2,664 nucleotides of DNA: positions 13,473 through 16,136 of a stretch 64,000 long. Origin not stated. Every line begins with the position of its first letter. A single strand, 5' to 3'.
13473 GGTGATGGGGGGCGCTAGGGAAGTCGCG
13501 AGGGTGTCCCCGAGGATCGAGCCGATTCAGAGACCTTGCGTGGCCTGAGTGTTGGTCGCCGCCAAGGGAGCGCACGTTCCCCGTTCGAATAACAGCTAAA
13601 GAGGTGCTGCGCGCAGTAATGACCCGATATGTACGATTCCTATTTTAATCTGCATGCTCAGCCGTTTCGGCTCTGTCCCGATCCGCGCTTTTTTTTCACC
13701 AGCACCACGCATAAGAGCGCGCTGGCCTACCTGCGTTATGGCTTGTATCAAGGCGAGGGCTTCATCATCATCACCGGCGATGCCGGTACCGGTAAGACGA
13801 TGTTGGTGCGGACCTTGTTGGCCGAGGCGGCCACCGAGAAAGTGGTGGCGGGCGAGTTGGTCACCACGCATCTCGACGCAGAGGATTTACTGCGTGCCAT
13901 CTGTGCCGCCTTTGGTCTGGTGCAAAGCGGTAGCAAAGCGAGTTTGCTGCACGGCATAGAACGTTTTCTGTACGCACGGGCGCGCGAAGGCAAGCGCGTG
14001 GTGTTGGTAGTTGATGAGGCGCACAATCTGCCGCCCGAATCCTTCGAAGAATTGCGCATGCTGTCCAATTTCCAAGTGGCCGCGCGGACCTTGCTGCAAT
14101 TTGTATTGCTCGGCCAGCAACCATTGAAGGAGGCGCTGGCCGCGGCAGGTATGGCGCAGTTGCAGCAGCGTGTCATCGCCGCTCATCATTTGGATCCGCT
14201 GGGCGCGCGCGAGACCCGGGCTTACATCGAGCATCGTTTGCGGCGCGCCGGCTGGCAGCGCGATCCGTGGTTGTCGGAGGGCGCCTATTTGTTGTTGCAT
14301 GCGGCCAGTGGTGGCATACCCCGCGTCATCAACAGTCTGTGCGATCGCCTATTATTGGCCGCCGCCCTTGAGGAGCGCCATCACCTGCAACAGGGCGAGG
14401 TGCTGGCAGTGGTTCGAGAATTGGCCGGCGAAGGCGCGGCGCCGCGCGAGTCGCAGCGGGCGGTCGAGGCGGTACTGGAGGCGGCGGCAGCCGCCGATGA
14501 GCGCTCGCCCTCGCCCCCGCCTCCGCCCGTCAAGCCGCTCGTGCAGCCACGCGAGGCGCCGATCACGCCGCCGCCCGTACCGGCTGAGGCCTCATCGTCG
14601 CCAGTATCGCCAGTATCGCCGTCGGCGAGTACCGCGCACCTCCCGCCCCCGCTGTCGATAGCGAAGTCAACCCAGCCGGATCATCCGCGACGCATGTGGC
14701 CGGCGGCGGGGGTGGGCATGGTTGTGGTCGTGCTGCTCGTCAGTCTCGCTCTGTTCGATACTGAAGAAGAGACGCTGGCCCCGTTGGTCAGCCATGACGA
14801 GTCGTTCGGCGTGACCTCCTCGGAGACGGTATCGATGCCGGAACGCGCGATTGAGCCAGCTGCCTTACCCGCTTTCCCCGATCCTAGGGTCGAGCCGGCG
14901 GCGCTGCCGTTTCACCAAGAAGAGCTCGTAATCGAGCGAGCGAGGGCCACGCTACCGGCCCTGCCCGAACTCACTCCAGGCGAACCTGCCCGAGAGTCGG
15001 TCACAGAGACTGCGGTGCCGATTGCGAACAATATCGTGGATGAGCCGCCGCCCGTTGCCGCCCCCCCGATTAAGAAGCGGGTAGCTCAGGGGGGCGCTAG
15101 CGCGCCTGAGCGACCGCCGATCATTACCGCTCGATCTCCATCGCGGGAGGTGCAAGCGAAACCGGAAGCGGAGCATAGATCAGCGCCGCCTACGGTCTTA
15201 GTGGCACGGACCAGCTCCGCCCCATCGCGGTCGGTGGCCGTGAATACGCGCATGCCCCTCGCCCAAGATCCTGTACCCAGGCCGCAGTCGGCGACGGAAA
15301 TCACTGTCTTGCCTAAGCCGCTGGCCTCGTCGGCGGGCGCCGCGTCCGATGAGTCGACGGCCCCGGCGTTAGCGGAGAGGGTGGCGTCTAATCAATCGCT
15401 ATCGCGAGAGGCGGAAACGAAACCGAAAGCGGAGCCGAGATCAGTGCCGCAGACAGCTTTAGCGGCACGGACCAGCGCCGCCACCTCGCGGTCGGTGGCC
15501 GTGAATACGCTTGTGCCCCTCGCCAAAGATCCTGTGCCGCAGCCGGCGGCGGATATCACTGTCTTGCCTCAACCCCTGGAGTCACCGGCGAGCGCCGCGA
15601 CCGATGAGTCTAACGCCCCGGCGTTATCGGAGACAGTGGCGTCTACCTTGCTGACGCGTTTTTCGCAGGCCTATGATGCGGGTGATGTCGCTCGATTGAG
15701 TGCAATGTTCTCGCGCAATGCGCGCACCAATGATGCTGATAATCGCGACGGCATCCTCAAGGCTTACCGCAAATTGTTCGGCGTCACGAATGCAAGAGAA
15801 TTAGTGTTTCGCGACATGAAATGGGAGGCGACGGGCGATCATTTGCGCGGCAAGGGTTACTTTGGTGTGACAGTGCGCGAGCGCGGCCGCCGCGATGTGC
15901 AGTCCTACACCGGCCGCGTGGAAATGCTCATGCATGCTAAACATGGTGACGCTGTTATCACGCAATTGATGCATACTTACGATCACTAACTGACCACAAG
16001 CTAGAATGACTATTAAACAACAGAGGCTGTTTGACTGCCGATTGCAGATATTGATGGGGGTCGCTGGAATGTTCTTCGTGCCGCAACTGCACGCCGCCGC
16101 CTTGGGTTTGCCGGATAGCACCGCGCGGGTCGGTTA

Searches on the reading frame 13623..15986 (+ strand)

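Call 68: search_protein_families(library=pfam, proteins=[window:13623-15986:+], max_evalue=0.00001)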
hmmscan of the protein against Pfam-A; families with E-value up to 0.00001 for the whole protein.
window:13623-15986:+ (788 aa): 3 families
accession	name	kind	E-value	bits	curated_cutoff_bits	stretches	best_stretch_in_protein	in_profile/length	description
PF13401.12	AAA_22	-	4.9e-27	95.2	27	1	44-171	4-129/130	AAA domain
PF13191.12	AAA_16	-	7.4e-12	46.5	32.6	1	44-149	22-157/167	AAA ATPase domain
PF09848.15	SLFN-g3_helicase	-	3e-06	27.2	24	1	48-138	4-93/354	Schlafen group 3, DNA/RNA helicase domain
